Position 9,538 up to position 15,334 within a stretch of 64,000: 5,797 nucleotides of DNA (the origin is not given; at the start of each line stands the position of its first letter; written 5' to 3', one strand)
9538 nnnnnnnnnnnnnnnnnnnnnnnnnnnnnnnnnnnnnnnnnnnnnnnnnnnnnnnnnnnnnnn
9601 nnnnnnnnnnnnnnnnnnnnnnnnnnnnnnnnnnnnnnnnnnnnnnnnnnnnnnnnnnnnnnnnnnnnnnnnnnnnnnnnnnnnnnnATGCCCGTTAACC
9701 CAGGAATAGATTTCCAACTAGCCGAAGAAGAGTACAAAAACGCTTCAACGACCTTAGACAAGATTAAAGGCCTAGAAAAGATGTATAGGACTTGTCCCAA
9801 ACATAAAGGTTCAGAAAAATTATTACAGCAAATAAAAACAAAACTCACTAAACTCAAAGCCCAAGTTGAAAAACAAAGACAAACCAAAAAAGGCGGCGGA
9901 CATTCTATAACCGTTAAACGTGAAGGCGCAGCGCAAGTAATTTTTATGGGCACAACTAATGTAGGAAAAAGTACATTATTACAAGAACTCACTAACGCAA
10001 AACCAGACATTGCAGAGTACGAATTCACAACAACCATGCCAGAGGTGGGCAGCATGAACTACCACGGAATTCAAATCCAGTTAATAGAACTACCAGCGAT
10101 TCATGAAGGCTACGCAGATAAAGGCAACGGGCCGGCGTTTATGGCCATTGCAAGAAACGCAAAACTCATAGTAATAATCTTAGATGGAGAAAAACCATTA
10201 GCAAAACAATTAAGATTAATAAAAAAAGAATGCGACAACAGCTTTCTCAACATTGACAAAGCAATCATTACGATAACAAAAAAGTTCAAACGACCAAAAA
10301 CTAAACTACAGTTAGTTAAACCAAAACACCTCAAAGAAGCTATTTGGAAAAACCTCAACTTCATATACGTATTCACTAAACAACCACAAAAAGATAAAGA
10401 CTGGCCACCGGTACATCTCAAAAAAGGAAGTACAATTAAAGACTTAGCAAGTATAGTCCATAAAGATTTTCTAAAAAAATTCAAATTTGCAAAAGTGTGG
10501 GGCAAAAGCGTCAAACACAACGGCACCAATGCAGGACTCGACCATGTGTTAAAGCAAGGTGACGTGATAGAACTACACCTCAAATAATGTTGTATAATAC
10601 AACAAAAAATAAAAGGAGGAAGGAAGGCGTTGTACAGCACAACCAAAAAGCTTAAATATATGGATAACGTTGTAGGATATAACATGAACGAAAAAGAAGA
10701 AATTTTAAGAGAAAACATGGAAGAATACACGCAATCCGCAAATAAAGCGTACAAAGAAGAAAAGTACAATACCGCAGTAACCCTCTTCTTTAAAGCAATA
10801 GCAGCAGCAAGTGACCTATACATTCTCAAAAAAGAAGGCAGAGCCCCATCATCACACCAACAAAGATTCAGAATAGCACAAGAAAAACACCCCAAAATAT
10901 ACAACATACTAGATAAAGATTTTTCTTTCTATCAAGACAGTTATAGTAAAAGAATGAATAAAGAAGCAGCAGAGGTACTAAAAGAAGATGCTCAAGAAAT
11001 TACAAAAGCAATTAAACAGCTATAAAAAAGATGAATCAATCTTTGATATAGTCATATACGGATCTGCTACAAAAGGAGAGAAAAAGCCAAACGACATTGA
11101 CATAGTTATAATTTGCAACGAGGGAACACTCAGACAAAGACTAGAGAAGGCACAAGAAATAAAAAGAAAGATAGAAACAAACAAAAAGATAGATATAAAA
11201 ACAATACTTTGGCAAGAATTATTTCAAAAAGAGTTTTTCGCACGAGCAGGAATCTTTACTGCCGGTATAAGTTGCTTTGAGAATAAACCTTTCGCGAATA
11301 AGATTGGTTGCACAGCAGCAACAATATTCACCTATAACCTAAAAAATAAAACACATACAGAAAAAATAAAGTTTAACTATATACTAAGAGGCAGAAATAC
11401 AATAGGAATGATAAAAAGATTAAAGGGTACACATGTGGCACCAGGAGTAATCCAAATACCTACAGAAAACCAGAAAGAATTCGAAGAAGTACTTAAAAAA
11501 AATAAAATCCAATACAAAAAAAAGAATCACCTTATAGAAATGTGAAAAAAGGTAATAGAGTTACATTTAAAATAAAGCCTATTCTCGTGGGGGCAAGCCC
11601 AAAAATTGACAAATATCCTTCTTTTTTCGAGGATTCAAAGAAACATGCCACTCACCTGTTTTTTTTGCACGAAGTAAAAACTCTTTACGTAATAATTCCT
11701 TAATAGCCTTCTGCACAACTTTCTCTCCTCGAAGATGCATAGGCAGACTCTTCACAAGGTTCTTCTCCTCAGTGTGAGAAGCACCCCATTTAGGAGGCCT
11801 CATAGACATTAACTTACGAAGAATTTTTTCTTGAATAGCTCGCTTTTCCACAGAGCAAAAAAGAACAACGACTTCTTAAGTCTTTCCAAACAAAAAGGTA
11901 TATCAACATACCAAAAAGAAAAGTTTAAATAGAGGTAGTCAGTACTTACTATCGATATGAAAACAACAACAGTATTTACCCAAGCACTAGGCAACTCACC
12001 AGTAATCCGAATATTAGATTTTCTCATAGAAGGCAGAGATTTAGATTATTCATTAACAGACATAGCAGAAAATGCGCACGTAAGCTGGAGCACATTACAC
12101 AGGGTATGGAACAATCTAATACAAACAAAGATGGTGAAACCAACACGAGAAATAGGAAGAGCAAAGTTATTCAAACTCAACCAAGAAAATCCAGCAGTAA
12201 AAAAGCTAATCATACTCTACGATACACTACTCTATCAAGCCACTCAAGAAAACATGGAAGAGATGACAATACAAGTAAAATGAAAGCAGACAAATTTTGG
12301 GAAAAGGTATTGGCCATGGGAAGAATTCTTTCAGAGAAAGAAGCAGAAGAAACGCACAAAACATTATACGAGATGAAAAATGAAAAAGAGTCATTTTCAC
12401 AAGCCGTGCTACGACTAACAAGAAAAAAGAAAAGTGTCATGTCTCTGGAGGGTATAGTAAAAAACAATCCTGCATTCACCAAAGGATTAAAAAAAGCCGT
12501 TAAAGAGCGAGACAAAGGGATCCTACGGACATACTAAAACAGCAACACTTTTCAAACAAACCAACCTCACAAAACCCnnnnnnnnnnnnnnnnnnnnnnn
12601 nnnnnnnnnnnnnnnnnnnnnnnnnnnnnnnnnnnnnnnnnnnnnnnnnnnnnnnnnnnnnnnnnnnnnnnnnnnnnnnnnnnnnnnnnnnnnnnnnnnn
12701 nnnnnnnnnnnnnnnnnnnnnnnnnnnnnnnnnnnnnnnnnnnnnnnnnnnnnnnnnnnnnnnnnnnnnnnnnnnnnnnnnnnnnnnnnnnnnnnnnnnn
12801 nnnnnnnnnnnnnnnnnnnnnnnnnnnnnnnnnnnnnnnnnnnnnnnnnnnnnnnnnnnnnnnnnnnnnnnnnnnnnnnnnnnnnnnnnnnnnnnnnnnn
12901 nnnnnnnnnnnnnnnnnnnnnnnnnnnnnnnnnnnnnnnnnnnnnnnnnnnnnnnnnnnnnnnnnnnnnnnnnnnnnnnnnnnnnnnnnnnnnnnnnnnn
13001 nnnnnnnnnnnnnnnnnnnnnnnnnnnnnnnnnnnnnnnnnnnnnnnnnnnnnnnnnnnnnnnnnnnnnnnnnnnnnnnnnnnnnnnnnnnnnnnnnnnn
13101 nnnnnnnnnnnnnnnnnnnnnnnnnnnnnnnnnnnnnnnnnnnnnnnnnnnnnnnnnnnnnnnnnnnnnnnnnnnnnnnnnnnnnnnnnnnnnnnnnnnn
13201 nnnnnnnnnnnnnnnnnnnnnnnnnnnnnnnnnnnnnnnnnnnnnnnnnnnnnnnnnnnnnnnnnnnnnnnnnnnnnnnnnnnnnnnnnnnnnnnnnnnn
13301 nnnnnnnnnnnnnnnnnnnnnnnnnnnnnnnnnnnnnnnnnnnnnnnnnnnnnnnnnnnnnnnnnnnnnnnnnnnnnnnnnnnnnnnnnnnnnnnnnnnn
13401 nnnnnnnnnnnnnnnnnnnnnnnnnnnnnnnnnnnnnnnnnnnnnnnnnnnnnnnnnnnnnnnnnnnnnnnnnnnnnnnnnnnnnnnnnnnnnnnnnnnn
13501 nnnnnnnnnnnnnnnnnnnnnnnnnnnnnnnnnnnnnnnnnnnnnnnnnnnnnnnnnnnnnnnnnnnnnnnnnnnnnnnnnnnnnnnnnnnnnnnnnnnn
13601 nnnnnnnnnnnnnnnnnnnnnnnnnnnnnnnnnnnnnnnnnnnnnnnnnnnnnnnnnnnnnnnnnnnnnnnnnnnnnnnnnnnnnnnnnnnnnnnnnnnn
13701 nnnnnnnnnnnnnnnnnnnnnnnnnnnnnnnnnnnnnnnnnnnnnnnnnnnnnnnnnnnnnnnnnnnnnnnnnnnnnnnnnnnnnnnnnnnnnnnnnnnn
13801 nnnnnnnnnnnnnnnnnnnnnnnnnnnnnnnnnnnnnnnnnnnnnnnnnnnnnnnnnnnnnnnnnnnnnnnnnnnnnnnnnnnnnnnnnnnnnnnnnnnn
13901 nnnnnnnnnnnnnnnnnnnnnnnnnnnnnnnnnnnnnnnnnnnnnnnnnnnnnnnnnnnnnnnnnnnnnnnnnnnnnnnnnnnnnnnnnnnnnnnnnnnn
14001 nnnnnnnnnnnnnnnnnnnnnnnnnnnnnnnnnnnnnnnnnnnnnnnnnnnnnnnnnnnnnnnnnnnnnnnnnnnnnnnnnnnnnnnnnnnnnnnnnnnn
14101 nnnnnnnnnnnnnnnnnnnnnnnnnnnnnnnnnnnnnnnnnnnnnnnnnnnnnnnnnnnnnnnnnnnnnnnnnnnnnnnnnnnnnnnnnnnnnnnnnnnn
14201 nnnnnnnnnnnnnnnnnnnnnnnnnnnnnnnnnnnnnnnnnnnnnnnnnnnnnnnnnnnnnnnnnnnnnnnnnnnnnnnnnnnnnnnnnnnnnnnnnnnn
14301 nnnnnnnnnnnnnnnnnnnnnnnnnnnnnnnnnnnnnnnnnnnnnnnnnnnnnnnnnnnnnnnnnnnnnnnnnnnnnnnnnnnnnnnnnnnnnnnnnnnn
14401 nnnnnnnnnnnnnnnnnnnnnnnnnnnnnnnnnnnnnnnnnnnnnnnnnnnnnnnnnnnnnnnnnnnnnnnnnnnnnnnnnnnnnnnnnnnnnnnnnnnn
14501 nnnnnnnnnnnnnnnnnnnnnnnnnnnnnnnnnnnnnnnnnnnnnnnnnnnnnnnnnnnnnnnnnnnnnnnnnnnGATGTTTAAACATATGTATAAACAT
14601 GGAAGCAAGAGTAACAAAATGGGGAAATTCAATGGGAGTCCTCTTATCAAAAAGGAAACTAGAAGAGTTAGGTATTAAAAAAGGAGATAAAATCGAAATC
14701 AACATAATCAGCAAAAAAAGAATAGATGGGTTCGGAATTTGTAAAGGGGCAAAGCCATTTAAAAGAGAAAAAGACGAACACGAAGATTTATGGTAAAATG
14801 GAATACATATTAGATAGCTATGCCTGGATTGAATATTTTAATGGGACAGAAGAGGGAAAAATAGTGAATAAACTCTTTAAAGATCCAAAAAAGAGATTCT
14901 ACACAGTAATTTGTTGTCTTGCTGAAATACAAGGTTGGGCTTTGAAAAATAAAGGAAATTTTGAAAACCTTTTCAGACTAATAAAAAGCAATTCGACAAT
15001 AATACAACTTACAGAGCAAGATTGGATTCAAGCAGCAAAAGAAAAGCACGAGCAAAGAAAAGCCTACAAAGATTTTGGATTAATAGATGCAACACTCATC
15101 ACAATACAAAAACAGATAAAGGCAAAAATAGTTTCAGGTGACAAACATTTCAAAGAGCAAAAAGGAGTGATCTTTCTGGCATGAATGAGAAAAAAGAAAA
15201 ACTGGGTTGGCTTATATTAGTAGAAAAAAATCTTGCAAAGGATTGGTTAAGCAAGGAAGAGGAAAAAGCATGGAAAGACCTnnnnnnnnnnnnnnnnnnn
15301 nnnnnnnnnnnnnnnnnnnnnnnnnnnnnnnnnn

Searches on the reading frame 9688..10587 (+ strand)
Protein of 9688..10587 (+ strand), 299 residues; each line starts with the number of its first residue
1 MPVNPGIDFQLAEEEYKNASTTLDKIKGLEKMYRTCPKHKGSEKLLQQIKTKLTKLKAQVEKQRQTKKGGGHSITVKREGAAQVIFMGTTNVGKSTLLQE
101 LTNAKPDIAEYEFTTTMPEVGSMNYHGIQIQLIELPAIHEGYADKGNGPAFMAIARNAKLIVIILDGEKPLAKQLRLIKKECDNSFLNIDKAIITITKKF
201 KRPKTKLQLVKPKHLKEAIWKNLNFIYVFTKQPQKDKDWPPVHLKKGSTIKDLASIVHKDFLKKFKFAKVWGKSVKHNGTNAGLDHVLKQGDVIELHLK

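Call 78: search_protein_families(library=pfam, proteins=[window:9688-10587:+], max_evalue=1)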
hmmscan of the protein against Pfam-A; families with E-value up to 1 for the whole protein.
window:9688-10587:+ (299 aa): 13 families
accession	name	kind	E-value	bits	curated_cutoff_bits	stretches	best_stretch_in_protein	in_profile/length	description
PF01926.29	MMR_HSR1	-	2e-18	67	21.9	1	83-182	1-100/113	50S ribosome-binding GTPase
PF02824.27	TGS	-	7.2e-15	55.2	22.2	1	226-296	1-58/60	TGS domain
PF02421.24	FeoB_N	-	2.2e-08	34.2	27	1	83-179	2-99/156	Ferrous iron transport protein B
PF03193.22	RsgA_GTPase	-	0.00016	22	30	1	45-104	71-129/174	RsgA GTPase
PF06071.19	YchF-GTPase_C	-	0.00069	20.1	27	1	227-271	3-44/84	Protein of unknown function (DUF933)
PF10662.15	PduV-EutP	-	0.024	14.9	21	1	83-105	3-25/143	Ethanolamine utilisation - propanediol utilisation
PF13555.12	AAA_29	-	0.025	14.8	27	1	71-98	14-39/61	P-loop containing region of AAA domain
PF09439.16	SRPRB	-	0.03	14.1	25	1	82-137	4-55/178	Signal recognition particle receptor beta subunit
PF15819.10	Fibin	-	0.039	14.2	27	1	159-206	83-130/190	Fin bud initiation factor homologue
PF00025.27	Arf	-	0.056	13.4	22.3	1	80-132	13-62/174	ADP-ribosylation factor family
PF13401.12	AAA_22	-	0.085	13.6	27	1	81-112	5-40/130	AAA domain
PF13521.12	AAA_28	-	0.099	13.3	27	1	84-122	2-33/164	AAA domain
PF13238.12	AAA_18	-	0.16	12.9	29.4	1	84-104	1-21/128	AAA domain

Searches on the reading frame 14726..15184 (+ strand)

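Call 21: search_protein_families(library=pfam, proteins=[window:14726-15184:+], max_evalue=0.0001)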
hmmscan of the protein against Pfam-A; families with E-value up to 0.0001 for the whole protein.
window:14726-15184:+ (152 aa): 1 family
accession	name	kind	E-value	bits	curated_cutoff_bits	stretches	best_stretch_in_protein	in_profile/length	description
PF01850.27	PIN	-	8.5e-05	23.6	23.6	0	27-145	1-117/120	PIN domain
